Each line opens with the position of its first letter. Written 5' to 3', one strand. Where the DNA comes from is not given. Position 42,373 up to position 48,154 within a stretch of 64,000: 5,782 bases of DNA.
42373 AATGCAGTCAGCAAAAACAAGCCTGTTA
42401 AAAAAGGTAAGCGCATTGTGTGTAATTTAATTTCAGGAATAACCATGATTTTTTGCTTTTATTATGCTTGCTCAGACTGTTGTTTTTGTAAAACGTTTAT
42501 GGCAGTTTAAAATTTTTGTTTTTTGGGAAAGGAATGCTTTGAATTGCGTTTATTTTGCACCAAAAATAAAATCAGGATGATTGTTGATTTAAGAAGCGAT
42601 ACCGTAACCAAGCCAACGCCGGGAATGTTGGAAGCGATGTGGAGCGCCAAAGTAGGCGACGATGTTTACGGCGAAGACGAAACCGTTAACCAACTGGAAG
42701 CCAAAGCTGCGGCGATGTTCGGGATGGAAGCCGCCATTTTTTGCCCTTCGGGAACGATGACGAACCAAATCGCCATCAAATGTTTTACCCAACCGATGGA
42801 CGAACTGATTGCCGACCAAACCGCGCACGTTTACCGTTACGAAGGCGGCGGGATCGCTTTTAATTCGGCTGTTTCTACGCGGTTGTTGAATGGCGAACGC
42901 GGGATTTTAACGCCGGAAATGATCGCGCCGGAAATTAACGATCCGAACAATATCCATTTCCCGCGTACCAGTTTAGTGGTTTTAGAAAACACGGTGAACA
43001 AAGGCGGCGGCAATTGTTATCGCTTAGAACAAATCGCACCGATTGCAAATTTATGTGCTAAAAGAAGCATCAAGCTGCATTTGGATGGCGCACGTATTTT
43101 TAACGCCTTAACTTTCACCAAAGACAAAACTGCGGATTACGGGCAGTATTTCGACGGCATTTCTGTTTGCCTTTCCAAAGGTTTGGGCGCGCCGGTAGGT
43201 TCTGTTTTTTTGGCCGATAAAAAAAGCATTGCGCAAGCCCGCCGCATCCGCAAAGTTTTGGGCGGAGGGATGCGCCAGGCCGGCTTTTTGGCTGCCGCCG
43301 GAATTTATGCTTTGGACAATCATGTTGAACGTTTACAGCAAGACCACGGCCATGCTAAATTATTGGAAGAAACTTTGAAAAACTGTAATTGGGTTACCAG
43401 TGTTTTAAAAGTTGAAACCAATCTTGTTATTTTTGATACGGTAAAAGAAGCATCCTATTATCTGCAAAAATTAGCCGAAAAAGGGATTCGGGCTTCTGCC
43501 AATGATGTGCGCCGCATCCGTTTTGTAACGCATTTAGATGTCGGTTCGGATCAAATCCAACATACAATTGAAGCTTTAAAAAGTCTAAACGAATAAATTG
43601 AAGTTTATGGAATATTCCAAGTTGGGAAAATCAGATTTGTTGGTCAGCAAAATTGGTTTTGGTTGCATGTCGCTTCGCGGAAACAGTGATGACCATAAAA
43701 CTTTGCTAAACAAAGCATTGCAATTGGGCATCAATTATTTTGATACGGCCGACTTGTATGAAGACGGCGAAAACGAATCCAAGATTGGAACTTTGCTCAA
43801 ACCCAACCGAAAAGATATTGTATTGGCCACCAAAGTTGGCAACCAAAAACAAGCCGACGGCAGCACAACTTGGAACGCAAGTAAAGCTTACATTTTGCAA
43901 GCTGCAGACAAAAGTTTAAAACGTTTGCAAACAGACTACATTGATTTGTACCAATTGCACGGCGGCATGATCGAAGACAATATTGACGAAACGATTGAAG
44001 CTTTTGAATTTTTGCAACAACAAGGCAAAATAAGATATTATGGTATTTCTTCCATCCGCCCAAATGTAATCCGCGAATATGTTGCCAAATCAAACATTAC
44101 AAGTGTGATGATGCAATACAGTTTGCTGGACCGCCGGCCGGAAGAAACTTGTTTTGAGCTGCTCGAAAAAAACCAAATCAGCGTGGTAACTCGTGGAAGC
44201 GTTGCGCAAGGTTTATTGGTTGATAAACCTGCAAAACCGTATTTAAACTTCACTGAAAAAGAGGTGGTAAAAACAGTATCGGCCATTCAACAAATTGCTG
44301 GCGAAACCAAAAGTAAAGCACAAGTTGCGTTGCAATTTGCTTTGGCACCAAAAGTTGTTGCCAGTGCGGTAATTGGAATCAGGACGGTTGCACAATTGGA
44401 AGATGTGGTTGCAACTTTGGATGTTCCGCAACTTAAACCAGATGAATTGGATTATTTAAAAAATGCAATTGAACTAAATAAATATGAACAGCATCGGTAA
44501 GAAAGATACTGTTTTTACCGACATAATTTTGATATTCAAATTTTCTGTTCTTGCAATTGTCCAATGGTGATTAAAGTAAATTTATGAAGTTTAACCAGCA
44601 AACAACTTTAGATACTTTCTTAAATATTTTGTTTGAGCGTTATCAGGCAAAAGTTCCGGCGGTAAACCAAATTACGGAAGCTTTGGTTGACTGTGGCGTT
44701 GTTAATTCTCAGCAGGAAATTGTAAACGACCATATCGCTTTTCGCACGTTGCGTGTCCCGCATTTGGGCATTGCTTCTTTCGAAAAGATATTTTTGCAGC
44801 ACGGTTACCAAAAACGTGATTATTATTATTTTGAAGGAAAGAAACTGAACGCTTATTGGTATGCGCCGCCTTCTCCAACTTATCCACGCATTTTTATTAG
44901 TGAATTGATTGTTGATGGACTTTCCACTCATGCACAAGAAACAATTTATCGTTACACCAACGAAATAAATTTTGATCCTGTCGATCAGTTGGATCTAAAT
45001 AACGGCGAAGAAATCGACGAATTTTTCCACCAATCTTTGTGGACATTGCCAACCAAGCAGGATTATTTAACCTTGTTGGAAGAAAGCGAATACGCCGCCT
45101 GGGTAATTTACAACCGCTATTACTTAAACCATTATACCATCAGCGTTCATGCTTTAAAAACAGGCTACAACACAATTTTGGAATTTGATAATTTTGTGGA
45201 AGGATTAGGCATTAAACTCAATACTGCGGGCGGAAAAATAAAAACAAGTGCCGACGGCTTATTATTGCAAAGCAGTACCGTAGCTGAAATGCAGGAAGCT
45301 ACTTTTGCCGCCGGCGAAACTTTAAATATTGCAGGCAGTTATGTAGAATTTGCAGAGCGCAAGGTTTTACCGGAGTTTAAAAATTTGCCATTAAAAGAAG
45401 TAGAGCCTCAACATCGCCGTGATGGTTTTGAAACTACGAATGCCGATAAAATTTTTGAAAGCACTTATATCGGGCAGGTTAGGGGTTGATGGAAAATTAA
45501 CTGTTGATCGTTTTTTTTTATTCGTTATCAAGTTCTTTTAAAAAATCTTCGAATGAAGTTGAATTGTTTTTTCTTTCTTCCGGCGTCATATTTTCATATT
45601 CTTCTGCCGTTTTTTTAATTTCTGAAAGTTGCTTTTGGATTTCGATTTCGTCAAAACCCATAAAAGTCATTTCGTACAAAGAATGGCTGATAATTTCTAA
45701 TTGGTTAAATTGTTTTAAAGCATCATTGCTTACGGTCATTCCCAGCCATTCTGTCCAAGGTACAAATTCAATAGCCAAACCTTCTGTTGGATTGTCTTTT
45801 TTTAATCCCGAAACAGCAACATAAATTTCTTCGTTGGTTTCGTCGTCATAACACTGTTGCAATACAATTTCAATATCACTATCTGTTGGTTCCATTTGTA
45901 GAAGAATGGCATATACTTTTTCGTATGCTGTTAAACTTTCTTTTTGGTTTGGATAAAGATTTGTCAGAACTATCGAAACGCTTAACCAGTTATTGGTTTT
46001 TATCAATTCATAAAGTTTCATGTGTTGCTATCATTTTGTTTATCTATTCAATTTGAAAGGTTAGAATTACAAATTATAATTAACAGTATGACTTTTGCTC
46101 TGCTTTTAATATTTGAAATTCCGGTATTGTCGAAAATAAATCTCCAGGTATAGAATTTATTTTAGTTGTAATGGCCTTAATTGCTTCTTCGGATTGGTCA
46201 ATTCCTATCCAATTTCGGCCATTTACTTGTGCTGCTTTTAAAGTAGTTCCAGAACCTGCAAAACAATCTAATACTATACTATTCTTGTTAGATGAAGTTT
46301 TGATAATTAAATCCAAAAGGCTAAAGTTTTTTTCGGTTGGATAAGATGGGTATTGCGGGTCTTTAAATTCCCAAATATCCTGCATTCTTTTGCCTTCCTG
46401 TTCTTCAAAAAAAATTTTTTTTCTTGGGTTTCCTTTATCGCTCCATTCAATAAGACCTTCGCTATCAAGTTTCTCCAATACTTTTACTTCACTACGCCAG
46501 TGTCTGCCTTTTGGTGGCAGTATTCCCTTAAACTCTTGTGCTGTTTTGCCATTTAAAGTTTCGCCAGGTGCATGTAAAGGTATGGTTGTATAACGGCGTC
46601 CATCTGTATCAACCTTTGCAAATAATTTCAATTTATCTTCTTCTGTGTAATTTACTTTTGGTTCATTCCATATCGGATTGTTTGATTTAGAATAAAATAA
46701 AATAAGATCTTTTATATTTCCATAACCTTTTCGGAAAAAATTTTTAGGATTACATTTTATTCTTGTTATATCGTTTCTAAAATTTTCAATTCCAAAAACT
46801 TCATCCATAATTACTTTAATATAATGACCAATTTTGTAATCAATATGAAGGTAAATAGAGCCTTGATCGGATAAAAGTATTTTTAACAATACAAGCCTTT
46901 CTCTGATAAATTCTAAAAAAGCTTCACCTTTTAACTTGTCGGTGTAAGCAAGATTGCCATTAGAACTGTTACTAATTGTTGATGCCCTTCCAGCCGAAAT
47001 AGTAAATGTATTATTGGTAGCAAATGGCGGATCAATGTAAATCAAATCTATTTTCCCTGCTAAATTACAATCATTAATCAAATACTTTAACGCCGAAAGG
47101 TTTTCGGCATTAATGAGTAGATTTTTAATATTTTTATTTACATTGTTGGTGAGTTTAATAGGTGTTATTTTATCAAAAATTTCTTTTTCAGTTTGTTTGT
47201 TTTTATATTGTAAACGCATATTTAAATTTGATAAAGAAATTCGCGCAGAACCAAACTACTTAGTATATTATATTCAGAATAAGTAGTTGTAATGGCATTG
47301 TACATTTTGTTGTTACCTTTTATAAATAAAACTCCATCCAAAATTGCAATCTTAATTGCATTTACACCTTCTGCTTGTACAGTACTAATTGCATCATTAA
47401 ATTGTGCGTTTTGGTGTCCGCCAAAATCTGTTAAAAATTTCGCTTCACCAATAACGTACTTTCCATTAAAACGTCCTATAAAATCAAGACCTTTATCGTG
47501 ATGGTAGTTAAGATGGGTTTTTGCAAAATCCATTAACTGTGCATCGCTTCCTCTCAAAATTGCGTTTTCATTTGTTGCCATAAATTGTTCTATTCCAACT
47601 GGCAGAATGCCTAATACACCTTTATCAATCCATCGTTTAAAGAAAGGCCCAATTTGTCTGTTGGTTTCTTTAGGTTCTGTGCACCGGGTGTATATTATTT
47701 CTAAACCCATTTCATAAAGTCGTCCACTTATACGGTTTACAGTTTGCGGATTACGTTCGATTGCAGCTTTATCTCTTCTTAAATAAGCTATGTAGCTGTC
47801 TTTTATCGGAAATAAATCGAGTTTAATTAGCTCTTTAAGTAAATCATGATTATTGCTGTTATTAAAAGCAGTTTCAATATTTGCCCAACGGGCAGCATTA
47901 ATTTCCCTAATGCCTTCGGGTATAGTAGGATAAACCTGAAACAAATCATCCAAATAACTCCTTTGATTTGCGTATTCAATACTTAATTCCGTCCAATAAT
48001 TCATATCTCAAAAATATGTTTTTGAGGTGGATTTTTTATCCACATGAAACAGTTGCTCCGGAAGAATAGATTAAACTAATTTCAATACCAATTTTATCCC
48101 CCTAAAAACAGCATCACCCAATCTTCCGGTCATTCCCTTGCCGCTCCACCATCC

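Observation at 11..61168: Two related 12-mers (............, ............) occur 43 times as exact copies, in both orientations, inside and outside genes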

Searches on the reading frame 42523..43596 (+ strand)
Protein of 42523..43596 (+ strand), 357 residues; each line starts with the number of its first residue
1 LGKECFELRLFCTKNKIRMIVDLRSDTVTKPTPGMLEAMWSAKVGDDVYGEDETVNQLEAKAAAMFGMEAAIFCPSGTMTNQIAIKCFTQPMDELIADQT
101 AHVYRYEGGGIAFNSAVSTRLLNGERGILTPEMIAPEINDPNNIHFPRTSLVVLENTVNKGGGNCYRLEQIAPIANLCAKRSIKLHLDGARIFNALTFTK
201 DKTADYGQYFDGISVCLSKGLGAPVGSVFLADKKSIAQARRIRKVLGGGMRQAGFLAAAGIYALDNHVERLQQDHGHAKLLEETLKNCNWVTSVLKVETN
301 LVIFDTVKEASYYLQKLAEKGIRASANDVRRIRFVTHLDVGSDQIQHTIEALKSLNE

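Call 58: search_protein_families(library=pfam, proteins=[window:42523-43596:+], max_evalue=0.0001)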
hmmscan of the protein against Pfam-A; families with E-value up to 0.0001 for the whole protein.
window:42523-43596:+ (357 aa): 1 family
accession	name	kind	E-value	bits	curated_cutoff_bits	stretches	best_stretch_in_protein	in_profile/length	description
PF01212.27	Beta_elim_lyase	-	3.4e-96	322.4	27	1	22-305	1-284/288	Beta-eliminating lyase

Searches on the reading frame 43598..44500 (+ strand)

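Call 58: search_protein_families(library=pfam, proteins=[window:43598-44500:+], max_evalue=0.0001)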
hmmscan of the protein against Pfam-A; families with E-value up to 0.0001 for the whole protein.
window:43598-44500:+ (300 aa): 1 family
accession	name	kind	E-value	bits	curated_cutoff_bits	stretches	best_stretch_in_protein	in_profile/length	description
PF00248.27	Aldo_ket_red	-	8.1e-58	196.2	24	1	18-291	1-290/291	Aldo/keto reductase family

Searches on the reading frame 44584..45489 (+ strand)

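Call 58: search_protein_families(library=pfam, proteins=[window:44584-45489:+], max_evalue=0.0001)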
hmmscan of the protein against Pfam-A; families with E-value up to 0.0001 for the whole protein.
window:44584-45489:+ (301 aa): 1 family
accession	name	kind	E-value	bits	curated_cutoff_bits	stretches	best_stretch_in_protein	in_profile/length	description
PF07063.19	HGLS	-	1.2e-63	216.2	25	1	12-262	1-285/386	2-oxoadipate dioxygenase/decarboxylase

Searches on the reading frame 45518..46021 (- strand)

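Call 58: search_protein_families(library=pfam, proteins=[window:45518-46021:-], max_evalue=0.0001)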
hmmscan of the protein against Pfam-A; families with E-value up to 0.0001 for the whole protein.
window:45518-46021:- (167 aa): 1 family
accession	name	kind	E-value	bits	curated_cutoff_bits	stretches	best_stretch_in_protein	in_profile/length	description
PF20194.3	DUF6557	-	2.6e-45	155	27.8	1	3-141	1-144/144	Family of unknown function (DUF6557)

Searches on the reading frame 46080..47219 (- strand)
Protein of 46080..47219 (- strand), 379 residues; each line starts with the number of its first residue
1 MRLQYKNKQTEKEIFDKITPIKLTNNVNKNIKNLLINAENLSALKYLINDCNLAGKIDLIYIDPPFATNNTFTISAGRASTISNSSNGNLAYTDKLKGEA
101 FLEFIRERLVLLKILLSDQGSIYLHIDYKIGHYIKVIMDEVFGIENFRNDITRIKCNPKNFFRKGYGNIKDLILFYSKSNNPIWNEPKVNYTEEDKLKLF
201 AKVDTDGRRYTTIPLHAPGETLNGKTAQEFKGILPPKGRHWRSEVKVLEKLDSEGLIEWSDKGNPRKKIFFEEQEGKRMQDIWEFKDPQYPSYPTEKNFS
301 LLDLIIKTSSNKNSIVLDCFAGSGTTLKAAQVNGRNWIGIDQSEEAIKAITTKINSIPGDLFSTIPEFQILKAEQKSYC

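Call 16: find_encoding_contigs(protein=window:46080-47219:-, flank=10000, max_places=4)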
Protein window:46080-47219:- (379 aa): no gene with exactly this product is on record in the collection.

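Call 58: search_protein_families(library=pfam, proteins=[window:46080-47219:-], max_evalue=0.0001)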
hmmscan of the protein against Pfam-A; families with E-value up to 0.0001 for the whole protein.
window:46080-47219:- (379 aa): 2 families
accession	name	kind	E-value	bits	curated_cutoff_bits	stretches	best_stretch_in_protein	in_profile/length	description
PF01555.25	N6_N4_Mtase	-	1.7e-44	152.9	26.7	1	57-350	1-219/221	DNA methylase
PF03602.21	Cons_hypoth95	-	6.7e-08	32.8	24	0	26-71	79-128/182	Conserved hypothetical protein 95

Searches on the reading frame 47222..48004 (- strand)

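Call 58: search_protein_families(library=pfam, proteins=[window:47222-48004:-], max_evalue=0.0001)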
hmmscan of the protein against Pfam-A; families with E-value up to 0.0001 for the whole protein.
window:47222-48004:- (260 aa): 1 family
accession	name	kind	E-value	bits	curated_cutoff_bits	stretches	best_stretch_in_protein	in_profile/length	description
PF06300.18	Tsp45I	-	7.4e-126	419.4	25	1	2-260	1-260/260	Tsp45I type II restriction enzyme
